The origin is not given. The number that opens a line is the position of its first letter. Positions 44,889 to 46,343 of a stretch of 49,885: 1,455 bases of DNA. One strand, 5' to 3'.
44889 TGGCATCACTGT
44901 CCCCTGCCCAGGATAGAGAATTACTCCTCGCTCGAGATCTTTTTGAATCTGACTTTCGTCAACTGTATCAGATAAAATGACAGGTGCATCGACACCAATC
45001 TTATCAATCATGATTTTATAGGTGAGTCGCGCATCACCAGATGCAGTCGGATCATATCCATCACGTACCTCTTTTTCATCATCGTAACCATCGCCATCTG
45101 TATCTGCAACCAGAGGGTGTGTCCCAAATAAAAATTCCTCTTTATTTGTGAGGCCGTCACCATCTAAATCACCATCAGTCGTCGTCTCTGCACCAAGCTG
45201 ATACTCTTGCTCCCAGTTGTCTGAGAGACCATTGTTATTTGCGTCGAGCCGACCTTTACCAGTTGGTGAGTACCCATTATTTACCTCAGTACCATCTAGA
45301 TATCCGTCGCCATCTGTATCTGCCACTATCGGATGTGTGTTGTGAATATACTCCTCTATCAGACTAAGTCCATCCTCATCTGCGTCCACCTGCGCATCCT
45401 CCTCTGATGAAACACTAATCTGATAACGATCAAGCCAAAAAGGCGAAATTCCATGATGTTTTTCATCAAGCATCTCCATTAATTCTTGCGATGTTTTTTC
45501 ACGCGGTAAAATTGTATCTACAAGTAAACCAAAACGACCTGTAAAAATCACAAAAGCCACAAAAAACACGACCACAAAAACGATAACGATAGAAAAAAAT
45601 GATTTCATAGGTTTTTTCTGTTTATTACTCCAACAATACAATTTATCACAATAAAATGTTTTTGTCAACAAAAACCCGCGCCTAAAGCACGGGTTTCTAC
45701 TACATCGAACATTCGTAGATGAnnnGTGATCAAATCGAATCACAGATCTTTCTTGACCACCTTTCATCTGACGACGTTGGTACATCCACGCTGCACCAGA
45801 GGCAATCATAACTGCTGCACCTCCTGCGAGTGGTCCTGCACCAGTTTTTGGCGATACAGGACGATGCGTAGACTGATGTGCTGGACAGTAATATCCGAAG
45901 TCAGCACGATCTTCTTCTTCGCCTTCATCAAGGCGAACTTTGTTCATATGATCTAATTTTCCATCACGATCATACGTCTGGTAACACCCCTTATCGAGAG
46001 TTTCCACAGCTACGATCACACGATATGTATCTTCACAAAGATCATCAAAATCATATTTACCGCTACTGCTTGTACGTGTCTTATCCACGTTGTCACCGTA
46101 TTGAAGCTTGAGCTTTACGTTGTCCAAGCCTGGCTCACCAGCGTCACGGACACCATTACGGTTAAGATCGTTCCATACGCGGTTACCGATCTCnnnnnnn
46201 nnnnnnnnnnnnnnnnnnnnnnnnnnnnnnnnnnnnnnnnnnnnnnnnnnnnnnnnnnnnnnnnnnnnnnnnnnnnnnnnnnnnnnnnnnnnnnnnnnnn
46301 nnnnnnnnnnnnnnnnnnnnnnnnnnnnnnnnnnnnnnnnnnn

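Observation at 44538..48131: Sortase fused to Ca-binding TSP3-like repeats, adjacent to a substrate with a non-canonical SPKTG signal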

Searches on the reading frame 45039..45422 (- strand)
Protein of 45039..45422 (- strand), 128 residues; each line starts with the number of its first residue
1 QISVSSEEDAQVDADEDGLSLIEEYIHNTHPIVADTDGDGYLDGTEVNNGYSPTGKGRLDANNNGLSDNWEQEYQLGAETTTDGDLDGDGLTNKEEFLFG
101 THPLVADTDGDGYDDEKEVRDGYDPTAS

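Call 55: search_solved_structures(query=window:45039-45422:-, max_evalue=1, show_alignments=3)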
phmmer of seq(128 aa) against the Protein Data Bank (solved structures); distinct sequences matched with E-value up to 1: 105 (the best 60 are shown).
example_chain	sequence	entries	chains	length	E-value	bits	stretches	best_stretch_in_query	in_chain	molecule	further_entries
1y6w_A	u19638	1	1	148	0.024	18.3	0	78-98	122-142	Calmodulin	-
8fns_A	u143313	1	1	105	0.051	17.2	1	12-94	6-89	EF-hand domain-containing protein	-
6mi5_X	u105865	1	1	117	0.062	17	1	10-93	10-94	Lanmodulin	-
2col_B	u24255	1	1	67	0.089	16.5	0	35-98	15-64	Calmodulin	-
1zot_B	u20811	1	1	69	0.089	16.5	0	35-98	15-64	Calmodulin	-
4bya_A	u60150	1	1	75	0.09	16.4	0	35-98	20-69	CALMODULIN, C-TERMINAL DOMAIN, M144H MUTANT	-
1fw4_A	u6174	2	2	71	0.092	16.4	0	35-98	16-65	CALMODULIN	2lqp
9ydz_E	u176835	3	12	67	0.093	16.4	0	35-98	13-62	Calmodulin-1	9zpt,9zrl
1cmf_A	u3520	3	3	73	0.095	16.4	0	35-98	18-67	CALMODULIN (VERTEBRATE) | Calmodulin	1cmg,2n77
1yrt_B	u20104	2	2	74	0.098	16.3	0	35-98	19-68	Calmodulin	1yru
4rjd_A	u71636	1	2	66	0.1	16.3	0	35-98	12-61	Calmodulin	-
1f71_A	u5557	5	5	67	0.1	16.2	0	36-98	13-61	CALMODULIN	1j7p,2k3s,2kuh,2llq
5i0i_E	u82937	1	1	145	0.11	16.2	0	13-98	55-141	Calmodulin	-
2k0j_A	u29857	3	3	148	0.11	16.2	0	12-98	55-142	calmodulin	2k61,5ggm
5i0i_I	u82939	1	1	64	0.12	16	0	78-98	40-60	Calmodulin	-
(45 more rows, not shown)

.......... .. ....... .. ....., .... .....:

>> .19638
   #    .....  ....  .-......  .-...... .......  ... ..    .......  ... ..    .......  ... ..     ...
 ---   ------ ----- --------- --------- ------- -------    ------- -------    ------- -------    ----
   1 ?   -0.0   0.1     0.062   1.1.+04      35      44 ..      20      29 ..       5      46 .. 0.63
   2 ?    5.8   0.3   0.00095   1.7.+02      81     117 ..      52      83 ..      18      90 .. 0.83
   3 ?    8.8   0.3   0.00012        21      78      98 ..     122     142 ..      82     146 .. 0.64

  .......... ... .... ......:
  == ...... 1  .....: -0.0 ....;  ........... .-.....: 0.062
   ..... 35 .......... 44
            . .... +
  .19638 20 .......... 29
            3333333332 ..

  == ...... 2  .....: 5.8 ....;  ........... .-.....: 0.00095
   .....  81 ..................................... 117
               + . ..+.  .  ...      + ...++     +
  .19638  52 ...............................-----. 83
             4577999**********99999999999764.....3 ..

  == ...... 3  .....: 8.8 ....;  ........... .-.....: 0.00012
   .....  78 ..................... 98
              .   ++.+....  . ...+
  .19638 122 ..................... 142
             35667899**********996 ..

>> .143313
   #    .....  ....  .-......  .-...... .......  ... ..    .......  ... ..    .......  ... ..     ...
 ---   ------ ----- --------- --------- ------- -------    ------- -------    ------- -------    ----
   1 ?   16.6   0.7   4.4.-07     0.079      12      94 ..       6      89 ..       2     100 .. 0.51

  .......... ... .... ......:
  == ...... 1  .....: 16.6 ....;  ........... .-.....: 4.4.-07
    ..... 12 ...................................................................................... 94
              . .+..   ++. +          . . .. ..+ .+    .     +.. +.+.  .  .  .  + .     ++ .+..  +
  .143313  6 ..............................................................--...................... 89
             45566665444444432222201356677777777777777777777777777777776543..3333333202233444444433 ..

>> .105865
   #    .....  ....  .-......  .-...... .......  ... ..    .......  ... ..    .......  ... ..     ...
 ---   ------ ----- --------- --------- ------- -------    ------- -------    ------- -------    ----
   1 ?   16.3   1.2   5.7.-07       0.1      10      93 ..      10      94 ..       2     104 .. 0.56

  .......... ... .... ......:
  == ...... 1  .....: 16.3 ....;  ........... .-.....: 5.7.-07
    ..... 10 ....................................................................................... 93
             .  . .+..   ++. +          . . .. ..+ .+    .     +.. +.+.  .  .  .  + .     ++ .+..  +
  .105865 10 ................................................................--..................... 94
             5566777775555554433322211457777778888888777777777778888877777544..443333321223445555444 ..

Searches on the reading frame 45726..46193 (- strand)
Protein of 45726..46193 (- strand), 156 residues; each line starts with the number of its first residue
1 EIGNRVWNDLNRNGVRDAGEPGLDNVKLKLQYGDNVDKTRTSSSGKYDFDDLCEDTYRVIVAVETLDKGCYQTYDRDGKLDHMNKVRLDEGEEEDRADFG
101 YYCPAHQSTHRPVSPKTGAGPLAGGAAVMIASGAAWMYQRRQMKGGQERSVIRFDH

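Call 30: find_homologous_proteins(query=window:45726-46193:-, max_evalue=0.001)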
Query seq(156 aa) (156 aa): 2 proteins with E <= 0.001 among 81 candidates.
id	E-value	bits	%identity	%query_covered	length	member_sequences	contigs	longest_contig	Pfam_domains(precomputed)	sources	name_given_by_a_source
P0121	4.4e-38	149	53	91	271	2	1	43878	PF17210.10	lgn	-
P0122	6.5e-23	99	54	60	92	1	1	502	-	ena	-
